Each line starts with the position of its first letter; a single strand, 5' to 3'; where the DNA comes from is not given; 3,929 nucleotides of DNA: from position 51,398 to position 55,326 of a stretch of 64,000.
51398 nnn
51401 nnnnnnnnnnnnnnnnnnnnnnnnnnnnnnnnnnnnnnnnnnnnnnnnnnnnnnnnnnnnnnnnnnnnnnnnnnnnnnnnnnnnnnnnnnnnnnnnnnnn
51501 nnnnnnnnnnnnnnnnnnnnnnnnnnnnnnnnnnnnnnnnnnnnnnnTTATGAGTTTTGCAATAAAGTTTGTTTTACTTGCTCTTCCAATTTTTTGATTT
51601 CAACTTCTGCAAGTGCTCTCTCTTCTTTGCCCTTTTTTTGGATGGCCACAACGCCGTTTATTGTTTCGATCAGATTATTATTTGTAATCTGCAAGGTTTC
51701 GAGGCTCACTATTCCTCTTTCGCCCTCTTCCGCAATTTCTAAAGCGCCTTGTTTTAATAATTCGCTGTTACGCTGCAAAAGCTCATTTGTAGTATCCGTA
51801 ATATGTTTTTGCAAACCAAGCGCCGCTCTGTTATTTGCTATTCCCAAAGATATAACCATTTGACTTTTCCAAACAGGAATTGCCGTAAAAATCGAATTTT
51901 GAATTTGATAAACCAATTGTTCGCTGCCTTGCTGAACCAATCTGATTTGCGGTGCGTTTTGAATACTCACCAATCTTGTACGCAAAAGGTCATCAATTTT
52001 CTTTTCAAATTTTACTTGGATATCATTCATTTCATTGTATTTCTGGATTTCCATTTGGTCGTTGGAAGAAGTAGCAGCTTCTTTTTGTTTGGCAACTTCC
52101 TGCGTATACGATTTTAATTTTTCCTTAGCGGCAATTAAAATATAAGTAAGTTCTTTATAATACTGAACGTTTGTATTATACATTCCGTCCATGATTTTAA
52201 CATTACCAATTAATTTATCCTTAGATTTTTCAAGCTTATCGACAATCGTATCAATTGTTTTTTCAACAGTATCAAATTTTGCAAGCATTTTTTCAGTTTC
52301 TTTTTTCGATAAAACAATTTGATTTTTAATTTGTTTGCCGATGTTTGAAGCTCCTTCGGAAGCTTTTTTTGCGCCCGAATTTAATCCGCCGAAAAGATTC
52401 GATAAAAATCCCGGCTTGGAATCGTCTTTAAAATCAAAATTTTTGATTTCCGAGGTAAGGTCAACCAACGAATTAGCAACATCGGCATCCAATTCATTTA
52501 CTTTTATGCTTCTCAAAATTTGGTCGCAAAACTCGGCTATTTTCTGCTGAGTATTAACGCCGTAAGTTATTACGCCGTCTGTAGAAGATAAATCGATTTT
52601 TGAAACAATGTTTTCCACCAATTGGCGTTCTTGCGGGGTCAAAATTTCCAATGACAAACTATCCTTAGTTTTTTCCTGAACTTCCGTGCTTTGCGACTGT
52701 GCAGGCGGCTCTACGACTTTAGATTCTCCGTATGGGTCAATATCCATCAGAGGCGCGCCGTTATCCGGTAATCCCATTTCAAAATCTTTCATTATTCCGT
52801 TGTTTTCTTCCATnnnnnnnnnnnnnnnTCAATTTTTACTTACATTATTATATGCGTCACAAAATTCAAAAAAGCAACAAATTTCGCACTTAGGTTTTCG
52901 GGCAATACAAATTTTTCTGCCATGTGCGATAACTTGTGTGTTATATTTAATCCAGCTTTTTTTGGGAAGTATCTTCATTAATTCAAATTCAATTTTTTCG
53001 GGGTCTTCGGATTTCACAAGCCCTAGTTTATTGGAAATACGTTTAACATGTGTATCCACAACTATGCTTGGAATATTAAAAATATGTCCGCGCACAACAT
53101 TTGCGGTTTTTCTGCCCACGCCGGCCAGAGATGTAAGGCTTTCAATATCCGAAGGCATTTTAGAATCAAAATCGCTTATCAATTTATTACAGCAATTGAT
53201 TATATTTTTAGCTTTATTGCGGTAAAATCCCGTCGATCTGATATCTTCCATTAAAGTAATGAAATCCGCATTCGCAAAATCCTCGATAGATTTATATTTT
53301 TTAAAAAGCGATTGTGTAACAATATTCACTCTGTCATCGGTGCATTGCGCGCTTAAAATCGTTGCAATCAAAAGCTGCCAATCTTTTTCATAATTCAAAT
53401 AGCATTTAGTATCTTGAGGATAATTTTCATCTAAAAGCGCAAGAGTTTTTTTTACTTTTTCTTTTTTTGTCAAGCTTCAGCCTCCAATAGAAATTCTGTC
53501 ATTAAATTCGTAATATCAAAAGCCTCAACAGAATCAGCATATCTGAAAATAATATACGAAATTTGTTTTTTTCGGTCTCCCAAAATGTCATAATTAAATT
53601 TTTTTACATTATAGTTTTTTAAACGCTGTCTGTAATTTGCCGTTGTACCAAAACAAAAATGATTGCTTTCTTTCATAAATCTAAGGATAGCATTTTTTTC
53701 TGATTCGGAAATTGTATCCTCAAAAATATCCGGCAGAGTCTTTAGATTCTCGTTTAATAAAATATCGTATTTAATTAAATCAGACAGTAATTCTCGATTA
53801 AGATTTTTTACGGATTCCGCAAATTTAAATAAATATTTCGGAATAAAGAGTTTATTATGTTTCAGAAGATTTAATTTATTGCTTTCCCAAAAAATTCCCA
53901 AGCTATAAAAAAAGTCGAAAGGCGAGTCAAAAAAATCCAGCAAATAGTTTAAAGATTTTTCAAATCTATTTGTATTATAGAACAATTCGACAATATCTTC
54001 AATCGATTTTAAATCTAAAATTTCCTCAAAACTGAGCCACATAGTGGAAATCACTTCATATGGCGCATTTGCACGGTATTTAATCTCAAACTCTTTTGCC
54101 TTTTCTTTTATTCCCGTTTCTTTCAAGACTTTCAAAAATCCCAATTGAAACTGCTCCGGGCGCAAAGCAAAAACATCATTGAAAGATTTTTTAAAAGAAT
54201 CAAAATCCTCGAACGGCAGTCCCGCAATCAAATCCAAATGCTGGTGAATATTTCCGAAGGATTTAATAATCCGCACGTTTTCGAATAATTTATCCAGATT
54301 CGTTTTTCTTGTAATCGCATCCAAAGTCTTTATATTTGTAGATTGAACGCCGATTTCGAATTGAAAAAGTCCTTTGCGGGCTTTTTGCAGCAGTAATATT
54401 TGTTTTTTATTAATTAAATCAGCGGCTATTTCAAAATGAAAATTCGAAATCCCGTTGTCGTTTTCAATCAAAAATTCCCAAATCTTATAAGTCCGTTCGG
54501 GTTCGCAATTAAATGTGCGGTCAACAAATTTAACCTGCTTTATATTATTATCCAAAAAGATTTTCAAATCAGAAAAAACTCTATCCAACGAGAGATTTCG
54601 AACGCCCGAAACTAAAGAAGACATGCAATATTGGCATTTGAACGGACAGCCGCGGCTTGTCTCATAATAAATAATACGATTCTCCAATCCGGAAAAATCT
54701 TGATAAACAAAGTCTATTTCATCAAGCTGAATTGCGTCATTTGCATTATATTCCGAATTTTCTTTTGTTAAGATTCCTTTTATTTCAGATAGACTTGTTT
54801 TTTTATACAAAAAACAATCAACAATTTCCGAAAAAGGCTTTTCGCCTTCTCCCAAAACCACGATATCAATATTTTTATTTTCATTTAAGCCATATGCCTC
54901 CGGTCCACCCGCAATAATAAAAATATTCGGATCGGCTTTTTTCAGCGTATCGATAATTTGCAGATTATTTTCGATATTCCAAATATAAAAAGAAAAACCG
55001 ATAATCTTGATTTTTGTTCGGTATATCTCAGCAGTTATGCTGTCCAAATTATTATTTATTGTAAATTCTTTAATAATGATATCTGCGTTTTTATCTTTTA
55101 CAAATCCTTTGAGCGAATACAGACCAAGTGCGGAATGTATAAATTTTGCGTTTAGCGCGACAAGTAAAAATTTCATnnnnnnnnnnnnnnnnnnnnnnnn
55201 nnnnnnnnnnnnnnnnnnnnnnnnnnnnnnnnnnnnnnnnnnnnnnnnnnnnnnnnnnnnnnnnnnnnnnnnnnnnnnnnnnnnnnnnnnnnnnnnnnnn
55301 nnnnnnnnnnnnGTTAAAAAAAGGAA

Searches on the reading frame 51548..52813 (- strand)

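Call 30: search_protein_families(library=pfam, proteins=[window:51548-52813:-], max_evalue=0.00001)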
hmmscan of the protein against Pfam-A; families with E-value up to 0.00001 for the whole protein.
window:51548-52813:- (421 aa): 1 family
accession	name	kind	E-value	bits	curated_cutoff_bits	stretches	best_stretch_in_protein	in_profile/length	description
PF05816.16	TelA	-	5.6e-85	285.8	30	2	170-418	82-331/332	Toxic anion resistance protein (TelA)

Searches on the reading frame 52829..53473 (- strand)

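Call 30: search_protein_families(library=pfam, proteins=[window:52829-53473:-], max_evalue=0.00001)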
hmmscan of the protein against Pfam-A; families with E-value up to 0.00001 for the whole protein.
window:52829-53473:- (214 aa): 2 families
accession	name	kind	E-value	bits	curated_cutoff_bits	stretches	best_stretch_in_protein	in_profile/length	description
PF00730.31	HhH-GPD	-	3.6e-28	98.5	26.2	1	36-171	1-108/108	HhH-GPD superfamily base excision DNA repair protein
PF00633.29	HHH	-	3.9e-06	26.9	24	1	102-128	2-28/30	Helix-hairpin-helix motif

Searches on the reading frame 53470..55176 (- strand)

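Call 30: search_protein_families(library=pfam, proteins=[window:53470-55176:-], max_evalue=0.00001)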
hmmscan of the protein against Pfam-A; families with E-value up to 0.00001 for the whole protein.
window:53470-55176:- (568 aa): 3 families
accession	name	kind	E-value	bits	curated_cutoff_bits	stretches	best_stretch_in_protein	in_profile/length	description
PF13311.11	DUF4080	-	4e-42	145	22.9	1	361-544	1-188/188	Protein of unknown function (DUF4080)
PF02310.24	B12-binding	-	1.8e-17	63.7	32.1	1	6-118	4-120/121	B12 binding domain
PF04055.27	Radical_SAM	-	3.6e-17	63.5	29.5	1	171-334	1-165/166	Radical SAM superfamily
